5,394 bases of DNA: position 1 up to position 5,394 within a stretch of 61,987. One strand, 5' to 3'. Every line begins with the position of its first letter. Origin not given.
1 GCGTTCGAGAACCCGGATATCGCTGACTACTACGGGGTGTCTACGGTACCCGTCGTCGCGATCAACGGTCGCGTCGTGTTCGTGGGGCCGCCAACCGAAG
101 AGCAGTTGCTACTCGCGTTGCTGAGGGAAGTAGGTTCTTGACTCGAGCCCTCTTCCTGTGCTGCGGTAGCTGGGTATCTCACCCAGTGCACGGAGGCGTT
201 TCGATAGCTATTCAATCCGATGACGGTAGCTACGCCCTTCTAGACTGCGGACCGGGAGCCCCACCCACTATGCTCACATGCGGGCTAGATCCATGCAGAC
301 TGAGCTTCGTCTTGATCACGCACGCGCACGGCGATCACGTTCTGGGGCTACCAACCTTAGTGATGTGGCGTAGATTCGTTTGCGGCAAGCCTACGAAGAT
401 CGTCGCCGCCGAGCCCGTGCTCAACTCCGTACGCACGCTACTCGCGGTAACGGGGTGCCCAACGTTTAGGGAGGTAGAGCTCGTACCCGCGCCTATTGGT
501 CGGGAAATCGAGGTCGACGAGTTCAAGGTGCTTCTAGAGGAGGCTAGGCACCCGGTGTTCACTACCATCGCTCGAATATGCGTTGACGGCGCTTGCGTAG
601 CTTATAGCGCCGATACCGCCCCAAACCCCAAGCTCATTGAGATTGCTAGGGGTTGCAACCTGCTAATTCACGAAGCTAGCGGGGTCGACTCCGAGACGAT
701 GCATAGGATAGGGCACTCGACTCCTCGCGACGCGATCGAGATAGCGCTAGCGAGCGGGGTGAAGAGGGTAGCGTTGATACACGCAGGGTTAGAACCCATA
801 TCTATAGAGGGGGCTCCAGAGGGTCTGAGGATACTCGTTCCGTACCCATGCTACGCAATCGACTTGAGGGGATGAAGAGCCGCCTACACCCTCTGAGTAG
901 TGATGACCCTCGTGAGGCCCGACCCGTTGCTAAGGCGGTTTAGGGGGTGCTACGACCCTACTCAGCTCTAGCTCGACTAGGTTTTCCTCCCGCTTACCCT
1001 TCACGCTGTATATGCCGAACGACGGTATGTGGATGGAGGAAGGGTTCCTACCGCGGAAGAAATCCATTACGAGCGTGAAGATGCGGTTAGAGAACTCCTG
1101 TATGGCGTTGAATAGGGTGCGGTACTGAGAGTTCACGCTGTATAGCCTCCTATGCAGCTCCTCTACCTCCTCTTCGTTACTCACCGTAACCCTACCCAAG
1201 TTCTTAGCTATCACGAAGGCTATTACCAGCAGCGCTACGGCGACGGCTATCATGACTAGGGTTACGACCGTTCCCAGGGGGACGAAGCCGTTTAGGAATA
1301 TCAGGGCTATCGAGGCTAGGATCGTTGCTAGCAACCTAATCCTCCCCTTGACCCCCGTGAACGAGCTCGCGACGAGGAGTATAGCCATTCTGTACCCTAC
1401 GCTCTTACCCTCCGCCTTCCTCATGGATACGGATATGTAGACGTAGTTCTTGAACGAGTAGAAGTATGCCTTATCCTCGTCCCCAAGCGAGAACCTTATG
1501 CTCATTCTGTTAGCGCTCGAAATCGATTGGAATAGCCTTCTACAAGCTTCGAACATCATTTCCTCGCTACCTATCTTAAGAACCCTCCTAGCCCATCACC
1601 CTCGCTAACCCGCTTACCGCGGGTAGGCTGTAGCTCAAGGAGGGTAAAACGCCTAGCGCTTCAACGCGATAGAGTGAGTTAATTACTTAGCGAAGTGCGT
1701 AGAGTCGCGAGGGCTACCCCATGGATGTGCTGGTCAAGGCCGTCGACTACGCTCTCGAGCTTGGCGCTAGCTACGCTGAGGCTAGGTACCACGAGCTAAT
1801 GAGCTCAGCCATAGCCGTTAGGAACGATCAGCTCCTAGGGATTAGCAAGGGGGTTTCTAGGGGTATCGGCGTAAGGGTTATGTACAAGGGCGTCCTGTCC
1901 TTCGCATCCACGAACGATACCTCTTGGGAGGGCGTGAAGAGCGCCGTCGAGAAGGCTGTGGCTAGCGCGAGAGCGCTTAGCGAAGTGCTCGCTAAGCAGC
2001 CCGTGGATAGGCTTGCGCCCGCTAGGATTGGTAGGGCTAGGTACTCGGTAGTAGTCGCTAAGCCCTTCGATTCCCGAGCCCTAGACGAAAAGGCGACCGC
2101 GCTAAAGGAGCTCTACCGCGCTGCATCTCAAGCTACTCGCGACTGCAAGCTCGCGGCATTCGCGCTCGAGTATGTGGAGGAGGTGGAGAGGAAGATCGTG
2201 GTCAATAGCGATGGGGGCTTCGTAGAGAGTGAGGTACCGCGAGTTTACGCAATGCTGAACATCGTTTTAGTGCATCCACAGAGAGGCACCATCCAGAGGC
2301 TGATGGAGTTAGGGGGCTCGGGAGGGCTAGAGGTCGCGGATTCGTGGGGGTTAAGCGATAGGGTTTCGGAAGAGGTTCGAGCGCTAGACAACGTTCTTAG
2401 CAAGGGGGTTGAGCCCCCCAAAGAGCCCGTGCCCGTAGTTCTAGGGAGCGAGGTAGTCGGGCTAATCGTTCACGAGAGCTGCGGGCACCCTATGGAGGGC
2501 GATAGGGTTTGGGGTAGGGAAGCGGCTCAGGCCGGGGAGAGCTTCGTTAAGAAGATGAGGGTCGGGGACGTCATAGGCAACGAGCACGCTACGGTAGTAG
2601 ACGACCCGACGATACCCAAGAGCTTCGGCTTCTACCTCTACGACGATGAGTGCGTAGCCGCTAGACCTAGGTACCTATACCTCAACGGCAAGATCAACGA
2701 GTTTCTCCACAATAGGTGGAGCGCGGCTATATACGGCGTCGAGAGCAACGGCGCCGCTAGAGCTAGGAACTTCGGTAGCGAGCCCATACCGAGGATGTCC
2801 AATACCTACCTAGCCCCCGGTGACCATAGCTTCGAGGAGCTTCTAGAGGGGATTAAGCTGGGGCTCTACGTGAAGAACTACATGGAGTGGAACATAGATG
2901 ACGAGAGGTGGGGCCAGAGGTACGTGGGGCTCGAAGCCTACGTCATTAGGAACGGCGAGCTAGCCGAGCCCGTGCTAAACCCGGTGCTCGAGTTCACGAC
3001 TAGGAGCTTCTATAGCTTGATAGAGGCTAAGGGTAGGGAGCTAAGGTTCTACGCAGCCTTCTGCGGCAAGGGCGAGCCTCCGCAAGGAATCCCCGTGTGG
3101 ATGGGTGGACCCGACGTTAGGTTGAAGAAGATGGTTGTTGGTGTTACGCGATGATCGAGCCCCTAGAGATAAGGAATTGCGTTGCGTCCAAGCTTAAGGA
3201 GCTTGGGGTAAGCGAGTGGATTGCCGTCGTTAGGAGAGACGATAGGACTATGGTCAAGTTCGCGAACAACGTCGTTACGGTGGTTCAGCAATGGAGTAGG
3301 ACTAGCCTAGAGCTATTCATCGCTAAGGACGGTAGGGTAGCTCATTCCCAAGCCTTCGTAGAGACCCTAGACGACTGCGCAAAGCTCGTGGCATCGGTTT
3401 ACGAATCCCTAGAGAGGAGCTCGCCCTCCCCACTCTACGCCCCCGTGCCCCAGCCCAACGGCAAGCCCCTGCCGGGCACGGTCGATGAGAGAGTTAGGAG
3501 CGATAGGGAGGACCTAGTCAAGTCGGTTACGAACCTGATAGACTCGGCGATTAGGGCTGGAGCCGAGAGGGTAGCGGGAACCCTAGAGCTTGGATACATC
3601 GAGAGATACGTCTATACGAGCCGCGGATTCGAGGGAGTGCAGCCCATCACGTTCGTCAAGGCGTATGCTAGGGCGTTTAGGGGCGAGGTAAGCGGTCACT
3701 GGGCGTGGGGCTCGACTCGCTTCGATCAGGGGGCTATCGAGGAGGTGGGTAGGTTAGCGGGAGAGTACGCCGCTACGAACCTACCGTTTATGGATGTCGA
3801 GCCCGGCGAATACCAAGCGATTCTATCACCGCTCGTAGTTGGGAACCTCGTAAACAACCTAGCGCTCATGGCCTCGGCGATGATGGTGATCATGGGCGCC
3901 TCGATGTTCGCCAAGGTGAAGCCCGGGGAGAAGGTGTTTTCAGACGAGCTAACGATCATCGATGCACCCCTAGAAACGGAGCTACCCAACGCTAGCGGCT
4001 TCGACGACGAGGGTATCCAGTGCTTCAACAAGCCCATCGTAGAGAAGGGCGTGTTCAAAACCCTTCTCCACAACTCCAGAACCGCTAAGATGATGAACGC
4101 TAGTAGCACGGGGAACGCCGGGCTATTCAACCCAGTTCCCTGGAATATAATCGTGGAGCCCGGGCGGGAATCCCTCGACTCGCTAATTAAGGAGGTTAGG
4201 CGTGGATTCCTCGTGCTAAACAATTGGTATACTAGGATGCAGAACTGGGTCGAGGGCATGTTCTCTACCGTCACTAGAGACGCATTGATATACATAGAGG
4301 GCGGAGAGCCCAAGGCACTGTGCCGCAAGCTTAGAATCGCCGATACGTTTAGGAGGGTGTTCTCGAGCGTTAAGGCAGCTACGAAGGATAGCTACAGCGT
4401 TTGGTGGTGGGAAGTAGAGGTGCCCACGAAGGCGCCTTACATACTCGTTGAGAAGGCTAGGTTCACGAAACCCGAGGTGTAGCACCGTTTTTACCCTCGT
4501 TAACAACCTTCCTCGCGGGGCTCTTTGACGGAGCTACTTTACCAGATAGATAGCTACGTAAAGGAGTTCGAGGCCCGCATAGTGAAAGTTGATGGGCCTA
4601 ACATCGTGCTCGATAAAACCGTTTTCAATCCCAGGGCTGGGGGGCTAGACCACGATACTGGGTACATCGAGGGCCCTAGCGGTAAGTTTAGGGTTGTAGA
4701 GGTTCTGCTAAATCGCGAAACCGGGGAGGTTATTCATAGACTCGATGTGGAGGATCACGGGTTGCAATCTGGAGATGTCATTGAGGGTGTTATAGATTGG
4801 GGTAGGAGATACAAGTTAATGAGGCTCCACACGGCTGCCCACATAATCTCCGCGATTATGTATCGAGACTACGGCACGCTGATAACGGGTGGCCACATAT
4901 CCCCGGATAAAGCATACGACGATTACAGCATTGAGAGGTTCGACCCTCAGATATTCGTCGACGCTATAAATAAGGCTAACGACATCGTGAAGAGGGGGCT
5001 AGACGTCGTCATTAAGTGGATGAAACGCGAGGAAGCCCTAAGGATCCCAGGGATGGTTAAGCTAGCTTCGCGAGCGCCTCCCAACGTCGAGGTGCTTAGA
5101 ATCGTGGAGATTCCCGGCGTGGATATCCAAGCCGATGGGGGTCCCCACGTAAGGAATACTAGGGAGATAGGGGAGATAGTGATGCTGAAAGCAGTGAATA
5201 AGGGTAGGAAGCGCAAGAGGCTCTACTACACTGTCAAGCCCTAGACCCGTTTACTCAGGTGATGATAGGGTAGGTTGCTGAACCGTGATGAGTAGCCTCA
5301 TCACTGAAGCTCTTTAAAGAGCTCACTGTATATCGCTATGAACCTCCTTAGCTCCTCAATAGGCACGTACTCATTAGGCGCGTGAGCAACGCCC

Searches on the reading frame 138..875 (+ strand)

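Call 52: search_protein_families(library=pfam, proteins=[window:138-875:+], max_evalue=0.0001)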
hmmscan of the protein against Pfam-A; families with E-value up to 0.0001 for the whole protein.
window:138-875:+ (245 aa): 2 families
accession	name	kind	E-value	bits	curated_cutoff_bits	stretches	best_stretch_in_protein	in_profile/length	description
PF12706.13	Lactamase_B_2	-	5.9e-20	72.2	27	1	34-215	4-199/200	Beta-lactamase superfamily domain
PF00753.33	Lactamase_B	-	1.1e-09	38.9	22.7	1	19-205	5-186/196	Metallo-beta-lactamase superfamily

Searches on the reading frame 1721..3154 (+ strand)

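Call 52: search_protein_families(library=pfam, proteins=[window:1721-3154:+], max_evalue=0.0001)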
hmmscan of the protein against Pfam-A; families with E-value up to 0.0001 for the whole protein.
window:1721-3154:+ (477 aa): 3 families
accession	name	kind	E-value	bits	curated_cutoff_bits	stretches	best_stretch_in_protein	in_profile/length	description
PF19289.4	PmbA_TldD_3rd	-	8.3e-50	169.4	22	1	237-474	4-219/220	PmbA/TldA metallopeptidase C-terminal domain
PF01523.21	PmbA_TldD_1st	-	9.3e-14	51.8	20.9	1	19-83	1-65/65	PmbA/TldA metallopeptidase domain 1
PF19290.4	PmbA_TldD_2nd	-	3.5e-08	34.3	20.9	1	115-218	2-104/109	PmbA/TldA metallopeptidase central domain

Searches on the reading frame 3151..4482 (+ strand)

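Call 52: search_protein_families(library=pfam, proteins=[window:3151-4482:+], max_evalue=0.0001)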
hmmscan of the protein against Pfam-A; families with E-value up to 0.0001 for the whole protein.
window:3151-4482:+ (443 aa): 2 families
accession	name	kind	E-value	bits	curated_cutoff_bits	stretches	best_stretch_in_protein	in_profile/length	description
PF19289.4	PmbA_TldD_3rd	-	9.1e-51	172.6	22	1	218-439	1-219/220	PmbA/TldA metallopeptidase C-terminal domain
PF19290.4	PmbA_TldD_2nd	-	9.9e-05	23.2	20.9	0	130-211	18-109/109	PmbA/TldA metallopeptidase central domain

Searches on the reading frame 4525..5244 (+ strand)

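Call 52: search_protein_families(library=pfam, proteins=[window:4525-5244:+], max_evalue=0.0001)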
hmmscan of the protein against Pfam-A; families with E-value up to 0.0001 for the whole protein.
window:4525-5244:+ (239 aa): 2 families
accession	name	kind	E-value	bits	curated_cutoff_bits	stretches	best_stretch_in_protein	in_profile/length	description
PF01411.24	tRNA-synt_2c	-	2.5e-11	43.3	30.3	1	13-93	473-551/552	tRNA synthetases class II (A)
PF07973.19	tRNA_SAD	-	2.4e-10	40.7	24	1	191-234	1-44/44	Threonyl and Alanyl tRNA synthetase second additional domain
